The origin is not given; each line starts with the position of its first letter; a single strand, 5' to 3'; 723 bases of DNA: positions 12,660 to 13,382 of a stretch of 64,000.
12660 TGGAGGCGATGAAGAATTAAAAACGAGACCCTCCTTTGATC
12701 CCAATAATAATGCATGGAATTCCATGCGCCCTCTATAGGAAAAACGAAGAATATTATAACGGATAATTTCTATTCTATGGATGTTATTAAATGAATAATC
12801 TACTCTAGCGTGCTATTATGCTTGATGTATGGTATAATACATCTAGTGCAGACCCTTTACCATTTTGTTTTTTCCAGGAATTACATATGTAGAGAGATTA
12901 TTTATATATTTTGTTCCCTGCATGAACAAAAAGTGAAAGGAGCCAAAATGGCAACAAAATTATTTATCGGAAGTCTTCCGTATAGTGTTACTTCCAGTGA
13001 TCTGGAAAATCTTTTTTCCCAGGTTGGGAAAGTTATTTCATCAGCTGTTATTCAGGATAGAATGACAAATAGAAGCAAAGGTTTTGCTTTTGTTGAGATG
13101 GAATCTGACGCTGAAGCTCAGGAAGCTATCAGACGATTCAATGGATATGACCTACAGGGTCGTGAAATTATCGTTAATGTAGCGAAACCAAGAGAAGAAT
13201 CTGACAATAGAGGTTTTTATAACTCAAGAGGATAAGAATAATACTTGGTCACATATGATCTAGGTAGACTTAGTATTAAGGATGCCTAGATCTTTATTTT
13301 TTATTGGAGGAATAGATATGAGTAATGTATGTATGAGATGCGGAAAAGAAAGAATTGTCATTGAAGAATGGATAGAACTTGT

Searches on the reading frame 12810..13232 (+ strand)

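Call 43: search_protein_families(library=pfam, proteins=[window:12810-13232:+], max_evalue=0.001)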
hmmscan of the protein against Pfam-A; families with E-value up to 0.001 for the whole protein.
window:12810-13232:+ (141 aa): 1 family
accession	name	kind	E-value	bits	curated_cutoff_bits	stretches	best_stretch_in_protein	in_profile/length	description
PF00076.28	RRM_1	-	9.7e-22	77.1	20.7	1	51-120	1-69/70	RNA recognition motif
